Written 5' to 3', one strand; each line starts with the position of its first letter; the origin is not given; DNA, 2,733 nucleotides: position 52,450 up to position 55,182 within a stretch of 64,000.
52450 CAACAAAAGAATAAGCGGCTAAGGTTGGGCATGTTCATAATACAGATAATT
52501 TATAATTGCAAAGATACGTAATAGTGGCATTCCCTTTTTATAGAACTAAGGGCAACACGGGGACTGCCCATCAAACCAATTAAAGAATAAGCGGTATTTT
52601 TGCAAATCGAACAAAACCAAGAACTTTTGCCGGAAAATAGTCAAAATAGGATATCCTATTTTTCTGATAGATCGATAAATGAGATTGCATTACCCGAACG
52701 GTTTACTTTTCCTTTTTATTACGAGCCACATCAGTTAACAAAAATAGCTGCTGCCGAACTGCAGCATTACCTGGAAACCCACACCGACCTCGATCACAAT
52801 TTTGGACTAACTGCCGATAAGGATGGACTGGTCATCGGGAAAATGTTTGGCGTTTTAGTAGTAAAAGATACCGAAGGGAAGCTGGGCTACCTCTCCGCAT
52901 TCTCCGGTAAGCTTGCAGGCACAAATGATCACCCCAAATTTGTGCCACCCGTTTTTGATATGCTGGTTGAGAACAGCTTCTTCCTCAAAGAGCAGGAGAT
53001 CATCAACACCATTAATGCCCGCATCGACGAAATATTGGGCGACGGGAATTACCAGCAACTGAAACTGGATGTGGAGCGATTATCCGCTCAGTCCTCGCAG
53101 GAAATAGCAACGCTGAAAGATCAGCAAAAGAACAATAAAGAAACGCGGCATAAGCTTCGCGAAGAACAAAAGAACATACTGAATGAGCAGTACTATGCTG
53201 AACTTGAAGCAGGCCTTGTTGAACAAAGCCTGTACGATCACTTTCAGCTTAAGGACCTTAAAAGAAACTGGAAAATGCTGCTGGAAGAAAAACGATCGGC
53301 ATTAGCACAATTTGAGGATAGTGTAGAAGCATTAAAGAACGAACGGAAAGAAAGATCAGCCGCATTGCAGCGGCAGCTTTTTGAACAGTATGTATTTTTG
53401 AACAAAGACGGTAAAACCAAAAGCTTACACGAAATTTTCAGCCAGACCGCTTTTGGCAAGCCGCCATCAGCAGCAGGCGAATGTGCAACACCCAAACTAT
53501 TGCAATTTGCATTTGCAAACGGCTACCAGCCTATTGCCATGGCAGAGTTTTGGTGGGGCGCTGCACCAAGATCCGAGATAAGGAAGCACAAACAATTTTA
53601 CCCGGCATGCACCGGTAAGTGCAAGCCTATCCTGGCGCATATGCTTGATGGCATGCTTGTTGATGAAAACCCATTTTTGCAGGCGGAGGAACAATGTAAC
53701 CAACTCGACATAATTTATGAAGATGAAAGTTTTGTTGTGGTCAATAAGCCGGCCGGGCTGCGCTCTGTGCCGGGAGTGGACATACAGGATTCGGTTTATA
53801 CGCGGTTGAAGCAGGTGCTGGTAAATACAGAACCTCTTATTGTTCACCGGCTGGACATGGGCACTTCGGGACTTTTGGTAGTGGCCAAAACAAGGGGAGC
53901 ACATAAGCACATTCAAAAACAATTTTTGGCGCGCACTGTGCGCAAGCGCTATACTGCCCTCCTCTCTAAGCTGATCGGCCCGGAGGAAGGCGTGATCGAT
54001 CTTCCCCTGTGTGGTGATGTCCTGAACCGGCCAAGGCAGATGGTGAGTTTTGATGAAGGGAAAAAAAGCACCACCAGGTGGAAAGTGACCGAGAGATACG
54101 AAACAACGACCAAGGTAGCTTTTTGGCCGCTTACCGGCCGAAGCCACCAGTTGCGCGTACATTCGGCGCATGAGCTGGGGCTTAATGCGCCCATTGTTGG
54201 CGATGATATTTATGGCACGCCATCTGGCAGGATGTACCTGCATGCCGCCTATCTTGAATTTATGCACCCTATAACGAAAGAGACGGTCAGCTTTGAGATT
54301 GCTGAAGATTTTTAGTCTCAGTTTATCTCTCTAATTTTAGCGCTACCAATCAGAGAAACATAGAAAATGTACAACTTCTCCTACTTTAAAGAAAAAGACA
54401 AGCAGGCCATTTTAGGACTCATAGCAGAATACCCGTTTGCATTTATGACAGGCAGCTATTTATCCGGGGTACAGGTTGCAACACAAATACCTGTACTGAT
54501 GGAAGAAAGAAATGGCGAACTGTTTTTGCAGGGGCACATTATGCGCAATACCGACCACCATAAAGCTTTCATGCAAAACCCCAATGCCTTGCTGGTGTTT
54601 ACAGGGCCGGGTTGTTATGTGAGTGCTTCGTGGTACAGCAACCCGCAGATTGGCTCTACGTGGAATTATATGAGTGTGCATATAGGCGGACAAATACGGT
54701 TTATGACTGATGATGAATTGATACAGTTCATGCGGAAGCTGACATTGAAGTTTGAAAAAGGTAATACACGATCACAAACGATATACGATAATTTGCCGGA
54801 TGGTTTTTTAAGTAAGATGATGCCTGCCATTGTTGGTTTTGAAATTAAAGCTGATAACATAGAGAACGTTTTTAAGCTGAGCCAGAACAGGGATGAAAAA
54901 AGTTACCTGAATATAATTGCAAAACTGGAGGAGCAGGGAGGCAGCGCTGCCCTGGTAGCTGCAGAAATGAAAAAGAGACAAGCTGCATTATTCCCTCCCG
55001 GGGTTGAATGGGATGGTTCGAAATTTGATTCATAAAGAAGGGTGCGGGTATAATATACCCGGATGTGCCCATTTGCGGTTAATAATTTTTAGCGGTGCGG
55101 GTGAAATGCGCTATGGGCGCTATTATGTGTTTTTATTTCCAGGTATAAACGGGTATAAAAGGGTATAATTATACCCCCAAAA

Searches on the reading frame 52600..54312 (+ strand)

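Call 89: search_protein_families(library=pfam, proteins=[window:52600-54312:+], max_evalue=0.001)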
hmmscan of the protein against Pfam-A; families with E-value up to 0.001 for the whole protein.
window:52600-54312:+ (571 aa): 1 family
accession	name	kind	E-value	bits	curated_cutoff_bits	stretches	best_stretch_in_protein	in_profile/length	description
PF00849.27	PseudoU_synth_2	-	4.9e-27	95.5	26.8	1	378-524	2-152/152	RNA pseudouridylate synthase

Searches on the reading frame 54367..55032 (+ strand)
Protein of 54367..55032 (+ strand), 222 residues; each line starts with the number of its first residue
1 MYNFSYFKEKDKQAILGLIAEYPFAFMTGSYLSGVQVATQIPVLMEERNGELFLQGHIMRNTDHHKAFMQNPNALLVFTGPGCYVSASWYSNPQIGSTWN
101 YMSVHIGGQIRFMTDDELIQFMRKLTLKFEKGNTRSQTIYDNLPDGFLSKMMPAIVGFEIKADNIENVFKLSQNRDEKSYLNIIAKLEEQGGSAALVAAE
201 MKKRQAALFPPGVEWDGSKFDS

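Call 89: search_protein_families(library=pfam, proteins=[window:54367-55032:+], max_evalue=0.001)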
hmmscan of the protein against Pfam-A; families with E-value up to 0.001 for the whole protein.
window:54367-55032:+ (222 aa): 1 family
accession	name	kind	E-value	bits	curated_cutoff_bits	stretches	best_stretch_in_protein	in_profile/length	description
PF04299.18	FMN_bind_2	-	7.3e-38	130.3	22.4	1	1-162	1-166/168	Putative FMN-binding domain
